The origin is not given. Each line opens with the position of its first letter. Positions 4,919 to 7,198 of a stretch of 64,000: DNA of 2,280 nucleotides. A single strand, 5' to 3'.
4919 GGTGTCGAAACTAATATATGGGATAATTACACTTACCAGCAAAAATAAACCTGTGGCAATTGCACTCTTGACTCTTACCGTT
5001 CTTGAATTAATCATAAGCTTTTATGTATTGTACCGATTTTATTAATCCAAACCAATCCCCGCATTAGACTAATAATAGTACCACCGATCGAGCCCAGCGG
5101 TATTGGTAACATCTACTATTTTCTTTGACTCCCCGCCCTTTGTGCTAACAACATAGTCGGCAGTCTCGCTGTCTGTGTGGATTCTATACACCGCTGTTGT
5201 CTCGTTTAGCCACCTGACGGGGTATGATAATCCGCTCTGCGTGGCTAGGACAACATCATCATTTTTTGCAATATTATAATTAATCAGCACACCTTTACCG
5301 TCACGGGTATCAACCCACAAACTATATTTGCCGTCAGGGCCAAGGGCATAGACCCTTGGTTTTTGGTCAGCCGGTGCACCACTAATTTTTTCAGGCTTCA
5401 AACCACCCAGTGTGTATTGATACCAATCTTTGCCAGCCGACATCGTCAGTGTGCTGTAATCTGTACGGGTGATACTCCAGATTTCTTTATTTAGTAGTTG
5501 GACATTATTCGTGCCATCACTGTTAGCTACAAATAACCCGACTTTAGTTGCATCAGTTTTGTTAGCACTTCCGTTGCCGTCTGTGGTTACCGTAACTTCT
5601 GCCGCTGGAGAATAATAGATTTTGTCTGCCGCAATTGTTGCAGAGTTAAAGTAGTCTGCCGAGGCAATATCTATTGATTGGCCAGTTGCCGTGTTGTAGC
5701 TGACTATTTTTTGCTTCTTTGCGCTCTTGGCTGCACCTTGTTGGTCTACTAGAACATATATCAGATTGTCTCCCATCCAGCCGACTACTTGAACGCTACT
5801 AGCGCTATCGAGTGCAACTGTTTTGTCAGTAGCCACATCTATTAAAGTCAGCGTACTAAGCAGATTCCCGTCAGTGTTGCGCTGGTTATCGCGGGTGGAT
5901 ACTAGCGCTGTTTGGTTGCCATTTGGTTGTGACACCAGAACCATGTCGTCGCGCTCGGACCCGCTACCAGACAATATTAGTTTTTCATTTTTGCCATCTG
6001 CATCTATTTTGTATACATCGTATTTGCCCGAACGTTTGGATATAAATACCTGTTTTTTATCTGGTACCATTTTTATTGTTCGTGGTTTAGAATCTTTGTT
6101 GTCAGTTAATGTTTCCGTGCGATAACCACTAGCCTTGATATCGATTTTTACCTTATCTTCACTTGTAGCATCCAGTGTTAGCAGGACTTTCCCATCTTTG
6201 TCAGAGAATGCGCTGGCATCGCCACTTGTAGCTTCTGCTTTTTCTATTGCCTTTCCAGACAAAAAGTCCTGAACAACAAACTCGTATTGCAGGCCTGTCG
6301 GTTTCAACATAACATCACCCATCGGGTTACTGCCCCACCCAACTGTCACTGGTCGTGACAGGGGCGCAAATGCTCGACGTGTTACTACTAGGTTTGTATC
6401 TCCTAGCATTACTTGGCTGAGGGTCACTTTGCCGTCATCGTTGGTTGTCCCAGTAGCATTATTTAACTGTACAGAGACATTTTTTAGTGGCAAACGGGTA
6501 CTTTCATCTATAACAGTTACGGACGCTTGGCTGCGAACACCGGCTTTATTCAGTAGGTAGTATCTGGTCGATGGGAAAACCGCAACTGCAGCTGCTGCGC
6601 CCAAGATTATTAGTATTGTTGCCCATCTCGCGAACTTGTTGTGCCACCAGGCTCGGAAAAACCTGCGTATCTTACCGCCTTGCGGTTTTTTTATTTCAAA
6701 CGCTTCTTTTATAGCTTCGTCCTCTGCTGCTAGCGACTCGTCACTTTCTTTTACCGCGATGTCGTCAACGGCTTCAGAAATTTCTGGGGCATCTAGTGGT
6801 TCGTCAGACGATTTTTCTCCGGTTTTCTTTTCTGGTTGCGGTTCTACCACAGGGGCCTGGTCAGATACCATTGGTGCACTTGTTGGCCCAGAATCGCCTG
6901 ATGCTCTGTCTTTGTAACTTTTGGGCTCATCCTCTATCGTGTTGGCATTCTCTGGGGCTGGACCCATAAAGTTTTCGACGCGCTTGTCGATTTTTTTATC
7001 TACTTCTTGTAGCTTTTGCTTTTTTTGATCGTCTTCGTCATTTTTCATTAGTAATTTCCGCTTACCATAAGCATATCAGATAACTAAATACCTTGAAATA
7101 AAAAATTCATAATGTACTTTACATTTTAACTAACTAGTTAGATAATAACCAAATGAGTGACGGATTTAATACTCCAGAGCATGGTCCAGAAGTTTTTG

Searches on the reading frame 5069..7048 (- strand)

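Call 41: search_protein_families(library=pfam, proteins=[window:5069-7048:-])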
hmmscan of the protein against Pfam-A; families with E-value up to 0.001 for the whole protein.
window:5069-7048:- (659 aa): 2 families
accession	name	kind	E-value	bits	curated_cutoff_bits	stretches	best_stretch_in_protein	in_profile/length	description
PF13620.12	CarboxypepD_reg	-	3.6e-08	34.1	32.3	1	176-246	3-79/82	Carboxypeptidase regulatory-like domain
PF13715.12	CarbopepD_reg_2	-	2.6e-05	24.6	32.2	1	178-258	4-86/88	CarboxypepD_reg-like domain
